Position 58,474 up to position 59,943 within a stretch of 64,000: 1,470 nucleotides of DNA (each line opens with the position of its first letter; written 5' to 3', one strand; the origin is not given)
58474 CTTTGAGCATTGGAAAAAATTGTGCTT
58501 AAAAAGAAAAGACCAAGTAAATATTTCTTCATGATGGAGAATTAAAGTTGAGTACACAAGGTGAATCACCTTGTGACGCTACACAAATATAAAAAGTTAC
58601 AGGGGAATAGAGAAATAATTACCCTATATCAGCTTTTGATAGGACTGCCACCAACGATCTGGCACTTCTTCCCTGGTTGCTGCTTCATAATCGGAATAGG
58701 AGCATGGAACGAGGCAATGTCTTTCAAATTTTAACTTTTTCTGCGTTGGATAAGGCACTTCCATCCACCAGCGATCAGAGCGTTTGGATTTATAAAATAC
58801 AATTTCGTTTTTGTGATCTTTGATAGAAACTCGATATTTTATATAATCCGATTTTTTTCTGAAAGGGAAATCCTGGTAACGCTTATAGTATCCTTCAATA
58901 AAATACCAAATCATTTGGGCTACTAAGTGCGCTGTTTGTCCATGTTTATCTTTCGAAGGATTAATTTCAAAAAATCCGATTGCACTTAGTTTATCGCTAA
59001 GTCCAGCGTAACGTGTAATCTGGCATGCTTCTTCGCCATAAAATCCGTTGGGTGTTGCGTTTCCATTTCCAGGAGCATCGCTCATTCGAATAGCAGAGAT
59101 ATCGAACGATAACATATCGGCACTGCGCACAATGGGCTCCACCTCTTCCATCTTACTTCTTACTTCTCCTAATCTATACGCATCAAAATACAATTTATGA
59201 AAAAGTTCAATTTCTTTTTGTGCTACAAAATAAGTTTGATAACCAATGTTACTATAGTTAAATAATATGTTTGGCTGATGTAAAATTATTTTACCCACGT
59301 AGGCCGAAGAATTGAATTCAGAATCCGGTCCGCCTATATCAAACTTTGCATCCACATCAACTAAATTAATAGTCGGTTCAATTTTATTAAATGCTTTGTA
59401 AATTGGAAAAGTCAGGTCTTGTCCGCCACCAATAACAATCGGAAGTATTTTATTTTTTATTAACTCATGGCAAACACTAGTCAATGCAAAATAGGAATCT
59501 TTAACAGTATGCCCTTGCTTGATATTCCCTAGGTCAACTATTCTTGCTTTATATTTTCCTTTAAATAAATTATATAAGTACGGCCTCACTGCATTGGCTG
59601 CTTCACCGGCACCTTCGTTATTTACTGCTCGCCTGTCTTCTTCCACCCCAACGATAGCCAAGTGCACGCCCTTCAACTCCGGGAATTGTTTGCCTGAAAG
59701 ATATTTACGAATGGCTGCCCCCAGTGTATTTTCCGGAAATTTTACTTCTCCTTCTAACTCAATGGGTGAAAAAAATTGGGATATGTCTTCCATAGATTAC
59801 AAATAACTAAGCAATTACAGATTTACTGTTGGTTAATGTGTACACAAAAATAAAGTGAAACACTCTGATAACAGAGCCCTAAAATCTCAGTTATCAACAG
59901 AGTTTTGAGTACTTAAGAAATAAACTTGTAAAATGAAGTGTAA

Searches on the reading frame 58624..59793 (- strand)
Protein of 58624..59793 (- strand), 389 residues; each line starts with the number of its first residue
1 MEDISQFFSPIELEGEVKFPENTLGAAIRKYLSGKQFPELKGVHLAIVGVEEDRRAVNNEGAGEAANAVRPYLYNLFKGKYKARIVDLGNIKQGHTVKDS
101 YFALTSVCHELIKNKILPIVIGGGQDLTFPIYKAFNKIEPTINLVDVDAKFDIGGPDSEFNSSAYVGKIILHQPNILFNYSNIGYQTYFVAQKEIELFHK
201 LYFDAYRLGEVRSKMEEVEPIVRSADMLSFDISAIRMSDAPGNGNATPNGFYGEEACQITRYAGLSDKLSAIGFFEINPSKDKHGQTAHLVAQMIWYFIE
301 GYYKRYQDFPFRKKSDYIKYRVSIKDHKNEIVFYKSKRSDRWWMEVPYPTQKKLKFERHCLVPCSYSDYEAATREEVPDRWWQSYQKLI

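Call 8: search_protein_families(library=pfam, proteins=[window:58624-59793:-])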
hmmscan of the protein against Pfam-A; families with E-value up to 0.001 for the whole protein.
window:58624-59793:- (389 aa): 1 family
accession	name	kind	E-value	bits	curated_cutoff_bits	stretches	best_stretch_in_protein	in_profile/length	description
PF00491.26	Arginase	-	1.5e-27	97.3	22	1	45-298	3-277/280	Arginase family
